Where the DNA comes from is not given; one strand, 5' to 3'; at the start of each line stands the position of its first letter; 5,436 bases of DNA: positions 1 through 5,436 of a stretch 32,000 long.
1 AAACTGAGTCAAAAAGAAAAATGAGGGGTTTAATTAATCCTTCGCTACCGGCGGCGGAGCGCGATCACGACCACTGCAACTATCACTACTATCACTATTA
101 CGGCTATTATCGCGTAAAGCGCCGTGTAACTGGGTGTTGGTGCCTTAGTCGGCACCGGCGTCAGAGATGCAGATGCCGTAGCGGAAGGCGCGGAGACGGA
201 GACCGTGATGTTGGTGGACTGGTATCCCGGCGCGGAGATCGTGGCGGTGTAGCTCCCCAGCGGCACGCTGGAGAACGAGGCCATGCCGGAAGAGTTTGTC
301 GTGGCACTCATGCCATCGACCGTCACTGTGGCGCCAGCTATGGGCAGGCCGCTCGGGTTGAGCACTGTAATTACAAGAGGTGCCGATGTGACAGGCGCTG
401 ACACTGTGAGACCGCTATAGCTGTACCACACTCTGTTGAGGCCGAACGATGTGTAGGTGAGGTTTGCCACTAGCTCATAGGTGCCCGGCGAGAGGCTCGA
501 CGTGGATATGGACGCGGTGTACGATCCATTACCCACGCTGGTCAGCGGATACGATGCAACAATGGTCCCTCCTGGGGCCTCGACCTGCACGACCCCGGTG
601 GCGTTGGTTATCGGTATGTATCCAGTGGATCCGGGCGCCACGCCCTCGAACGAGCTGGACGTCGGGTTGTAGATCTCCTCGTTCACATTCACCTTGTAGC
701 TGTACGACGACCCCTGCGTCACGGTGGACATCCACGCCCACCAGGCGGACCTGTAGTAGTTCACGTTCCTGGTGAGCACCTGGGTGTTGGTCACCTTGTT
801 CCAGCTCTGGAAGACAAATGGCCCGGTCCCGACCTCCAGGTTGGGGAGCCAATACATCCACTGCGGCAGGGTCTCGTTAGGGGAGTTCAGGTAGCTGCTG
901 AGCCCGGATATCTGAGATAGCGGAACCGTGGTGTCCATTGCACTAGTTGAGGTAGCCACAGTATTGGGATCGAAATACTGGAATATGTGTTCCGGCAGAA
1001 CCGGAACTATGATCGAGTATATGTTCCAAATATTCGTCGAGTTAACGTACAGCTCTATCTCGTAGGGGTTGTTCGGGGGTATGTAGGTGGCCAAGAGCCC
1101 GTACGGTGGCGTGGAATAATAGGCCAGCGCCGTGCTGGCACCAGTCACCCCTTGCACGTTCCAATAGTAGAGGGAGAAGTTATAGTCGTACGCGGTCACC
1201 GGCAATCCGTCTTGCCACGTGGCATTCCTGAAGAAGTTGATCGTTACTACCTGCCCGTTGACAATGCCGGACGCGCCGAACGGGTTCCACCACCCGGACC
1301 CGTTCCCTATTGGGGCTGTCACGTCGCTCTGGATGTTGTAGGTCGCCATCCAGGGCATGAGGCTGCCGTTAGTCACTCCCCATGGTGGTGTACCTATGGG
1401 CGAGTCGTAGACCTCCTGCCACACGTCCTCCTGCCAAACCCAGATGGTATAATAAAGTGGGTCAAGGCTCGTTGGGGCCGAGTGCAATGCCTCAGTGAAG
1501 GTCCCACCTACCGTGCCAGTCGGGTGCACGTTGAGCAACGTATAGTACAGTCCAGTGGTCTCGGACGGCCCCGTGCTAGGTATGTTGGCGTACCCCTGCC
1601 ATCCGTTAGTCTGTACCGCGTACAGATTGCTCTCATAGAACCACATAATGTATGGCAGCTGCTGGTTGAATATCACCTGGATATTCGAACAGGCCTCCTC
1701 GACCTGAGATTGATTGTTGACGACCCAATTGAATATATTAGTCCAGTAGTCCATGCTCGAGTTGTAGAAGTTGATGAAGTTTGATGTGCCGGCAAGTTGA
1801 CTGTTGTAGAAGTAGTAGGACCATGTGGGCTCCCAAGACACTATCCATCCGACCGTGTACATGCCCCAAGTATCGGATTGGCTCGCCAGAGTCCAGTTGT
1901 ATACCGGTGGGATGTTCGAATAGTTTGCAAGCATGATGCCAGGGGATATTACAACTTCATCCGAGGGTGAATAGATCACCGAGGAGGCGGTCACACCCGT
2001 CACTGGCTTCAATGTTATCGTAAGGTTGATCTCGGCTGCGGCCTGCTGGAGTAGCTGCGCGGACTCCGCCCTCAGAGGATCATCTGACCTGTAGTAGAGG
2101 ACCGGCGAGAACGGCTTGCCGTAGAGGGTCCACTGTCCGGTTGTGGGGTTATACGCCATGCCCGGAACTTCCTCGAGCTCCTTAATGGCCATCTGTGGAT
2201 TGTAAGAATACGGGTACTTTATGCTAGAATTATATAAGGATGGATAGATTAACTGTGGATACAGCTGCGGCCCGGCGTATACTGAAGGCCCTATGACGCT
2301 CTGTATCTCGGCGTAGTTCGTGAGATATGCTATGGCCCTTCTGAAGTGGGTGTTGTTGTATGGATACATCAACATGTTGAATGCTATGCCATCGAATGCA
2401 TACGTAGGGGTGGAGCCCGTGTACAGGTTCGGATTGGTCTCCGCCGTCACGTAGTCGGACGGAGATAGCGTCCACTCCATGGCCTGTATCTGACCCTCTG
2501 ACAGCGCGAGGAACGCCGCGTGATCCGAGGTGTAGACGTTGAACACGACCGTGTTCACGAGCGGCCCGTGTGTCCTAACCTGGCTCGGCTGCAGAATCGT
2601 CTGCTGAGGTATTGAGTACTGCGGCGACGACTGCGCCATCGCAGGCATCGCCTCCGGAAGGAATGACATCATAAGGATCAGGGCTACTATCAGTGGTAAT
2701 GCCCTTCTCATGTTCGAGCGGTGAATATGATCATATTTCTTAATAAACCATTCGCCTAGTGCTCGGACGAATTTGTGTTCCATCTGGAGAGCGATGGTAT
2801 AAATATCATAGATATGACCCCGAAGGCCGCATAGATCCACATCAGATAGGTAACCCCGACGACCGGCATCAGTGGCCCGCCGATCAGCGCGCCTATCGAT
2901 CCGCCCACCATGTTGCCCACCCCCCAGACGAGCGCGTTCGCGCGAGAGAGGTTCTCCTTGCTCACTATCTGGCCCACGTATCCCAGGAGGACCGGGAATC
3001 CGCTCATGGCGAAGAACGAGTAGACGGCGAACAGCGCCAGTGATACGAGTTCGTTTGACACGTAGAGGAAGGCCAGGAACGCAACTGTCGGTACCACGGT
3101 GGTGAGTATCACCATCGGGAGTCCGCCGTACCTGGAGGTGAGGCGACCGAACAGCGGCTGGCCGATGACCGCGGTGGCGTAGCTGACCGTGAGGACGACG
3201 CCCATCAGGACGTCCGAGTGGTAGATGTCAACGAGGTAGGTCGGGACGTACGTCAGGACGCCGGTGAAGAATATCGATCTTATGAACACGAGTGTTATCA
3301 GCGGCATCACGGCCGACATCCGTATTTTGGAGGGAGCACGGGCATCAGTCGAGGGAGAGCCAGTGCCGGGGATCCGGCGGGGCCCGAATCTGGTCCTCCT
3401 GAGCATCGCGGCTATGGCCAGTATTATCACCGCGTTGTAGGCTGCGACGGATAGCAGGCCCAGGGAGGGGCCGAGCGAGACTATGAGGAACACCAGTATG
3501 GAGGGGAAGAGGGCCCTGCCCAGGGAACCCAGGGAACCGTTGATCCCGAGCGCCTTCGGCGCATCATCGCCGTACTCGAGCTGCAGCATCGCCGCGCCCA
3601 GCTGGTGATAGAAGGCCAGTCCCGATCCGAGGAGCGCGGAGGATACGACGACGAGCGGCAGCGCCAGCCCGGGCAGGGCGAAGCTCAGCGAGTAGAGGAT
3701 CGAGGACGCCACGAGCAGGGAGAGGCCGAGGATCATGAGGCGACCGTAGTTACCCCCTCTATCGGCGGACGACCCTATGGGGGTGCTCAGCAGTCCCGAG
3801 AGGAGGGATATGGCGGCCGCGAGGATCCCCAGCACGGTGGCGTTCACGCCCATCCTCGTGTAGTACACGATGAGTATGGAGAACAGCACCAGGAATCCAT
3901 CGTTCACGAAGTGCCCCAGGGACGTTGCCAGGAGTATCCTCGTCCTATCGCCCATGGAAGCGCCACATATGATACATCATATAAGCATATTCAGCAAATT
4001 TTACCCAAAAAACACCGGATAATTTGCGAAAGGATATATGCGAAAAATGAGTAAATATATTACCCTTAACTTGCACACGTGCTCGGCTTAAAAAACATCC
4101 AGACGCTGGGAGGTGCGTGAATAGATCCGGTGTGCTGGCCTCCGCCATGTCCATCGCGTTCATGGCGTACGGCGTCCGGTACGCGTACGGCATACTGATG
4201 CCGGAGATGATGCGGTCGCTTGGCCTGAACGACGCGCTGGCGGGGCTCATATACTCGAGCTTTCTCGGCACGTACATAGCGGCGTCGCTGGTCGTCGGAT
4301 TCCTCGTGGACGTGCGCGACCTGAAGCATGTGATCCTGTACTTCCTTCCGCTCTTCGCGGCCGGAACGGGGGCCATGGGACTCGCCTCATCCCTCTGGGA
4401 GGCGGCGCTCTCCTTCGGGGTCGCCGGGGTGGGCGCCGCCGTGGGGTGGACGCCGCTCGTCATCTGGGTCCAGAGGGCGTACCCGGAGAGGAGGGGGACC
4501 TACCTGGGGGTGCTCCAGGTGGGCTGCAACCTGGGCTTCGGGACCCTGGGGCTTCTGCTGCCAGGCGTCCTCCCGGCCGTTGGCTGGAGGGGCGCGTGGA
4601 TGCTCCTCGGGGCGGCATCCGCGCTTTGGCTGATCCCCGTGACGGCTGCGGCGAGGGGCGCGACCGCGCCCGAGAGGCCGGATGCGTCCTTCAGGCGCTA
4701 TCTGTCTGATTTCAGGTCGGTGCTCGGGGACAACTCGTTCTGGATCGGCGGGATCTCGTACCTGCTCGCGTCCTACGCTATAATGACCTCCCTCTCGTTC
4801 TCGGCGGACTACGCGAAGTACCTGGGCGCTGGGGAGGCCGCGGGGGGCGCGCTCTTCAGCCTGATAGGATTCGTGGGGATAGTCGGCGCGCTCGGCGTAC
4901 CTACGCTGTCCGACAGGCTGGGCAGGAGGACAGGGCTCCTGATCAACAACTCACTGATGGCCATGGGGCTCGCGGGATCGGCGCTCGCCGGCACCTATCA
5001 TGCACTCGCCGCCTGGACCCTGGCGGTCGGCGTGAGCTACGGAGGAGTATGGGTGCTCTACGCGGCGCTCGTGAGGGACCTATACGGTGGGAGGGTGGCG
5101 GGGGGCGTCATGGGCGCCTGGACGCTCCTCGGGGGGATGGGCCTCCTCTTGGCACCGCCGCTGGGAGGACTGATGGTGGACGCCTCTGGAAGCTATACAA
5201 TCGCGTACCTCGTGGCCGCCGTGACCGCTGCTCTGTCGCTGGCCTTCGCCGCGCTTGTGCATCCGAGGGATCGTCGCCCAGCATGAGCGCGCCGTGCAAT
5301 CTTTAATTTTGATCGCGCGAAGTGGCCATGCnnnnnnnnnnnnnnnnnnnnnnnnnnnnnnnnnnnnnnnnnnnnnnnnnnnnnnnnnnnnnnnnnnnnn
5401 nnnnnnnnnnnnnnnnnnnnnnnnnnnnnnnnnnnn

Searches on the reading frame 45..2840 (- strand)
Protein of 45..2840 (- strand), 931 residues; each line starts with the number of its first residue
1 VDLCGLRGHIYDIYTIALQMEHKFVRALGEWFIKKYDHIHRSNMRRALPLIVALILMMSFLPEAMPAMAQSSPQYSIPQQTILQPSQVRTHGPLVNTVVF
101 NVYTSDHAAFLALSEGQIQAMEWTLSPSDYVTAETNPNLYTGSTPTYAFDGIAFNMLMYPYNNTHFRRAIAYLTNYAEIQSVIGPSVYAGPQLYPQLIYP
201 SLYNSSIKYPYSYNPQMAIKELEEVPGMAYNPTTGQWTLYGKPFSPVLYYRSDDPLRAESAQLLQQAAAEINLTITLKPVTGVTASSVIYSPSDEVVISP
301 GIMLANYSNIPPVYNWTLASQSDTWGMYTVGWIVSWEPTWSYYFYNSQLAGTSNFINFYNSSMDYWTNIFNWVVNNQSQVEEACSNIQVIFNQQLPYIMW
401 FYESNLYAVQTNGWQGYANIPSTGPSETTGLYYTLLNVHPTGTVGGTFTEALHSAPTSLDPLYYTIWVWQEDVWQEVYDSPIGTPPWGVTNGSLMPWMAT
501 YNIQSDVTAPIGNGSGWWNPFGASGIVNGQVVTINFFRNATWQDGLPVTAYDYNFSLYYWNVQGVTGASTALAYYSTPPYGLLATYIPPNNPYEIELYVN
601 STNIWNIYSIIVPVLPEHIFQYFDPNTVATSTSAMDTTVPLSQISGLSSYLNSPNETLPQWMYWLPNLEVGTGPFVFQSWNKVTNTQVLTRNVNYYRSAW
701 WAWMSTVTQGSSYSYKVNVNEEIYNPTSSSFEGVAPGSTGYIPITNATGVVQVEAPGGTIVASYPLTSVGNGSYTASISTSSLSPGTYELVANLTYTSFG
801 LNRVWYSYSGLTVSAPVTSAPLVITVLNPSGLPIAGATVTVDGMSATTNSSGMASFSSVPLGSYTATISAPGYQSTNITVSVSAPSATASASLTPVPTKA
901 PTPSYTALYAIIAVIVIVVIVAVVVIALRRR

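Call 58: search_protein_families(library=pfam, proteins=[window:45-2840:-], max_evalue=0.001)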
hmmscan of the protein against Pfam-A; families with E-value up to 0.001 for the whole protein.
window:45-2840:- (931 aa): 3 families
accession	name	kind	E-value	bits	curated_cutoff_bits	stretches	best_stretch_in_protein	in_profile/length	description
PF00496.27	SBP_bac_5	-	2e-31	109.9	32.4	2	93-345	146-359/368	Bacterial extracellular solute-binding proteins, family 5 Middle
PF13620.12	CarboxypepD_reg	-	1.5e-12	48.1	32.3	1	825-887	5-74/82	Carboxypeptidase regulatory-like domain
PF13715.12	CarbopepD_reg_2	-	1.5e-05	25.4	32.2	1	829-886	9-68/88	CarboxypepD_reg-like domain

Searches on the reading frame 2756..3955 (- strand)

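Call 58: search_protein_families(library=pfam, proteins=[window:2756-3955:-], max_evalue=0.001)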
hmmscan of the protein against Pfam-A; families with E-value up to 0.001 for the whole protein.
window:2756-3955:- (399 aa): 2 families
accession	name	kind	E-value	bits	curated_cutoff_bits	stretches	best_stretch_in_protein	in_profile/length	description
PF07690.21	MFS_1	-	2.1e-33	116.2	33.4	2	13-300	3-289/347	Major Facilitator Superfamily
PF12832.13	MFS_1_like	-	1.2e-08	34.8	25.2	1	30-363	24-362/373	MFS_1 like family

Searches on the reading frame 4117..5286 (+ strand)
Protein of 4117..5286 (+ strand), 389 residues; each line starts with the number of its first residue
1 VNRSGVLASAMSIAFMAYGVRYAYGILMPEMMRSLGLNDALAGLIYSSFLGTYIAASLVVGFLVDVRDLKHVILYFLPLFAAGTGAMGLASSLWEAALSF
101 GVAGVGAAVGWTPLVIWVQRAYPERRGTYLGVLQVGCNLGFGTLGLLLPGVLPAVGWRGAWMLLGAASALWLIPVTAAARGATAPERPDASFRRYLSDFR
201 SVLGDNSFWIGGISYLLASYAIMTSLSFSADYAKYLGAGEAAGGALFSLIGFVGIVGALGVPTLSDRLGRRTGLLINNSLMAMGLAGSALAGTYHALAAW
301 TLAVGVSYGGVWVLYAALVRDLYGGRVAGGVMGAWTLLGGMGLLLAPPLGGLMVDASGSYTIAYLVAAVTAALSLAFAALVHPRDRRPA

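Call 58: search_protein_families(library=pfam, proteins=[window:4117-5286:+], max_evalue=0.001)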
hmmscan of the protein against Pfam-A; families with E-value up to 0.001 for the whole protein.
window:4117-5286:+ (389 aa): 3 families
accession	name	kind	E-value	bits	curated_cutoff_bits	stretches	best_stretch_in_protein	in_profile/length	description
PF07690.21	MFS_1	-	1.3e-45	156.2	33.4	2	12-295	3-292/347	Major Facilitator Superfamily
PF06779.20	MFS_4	-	2.1e-12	47.5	26.3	1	17-376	4-361/364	Uncharacterised MFS-type transporter YbfB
PF00083.30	Sugar_tr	-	2.6e-06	27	22.3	1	213-378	15-188/452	Sugar (and other) transporter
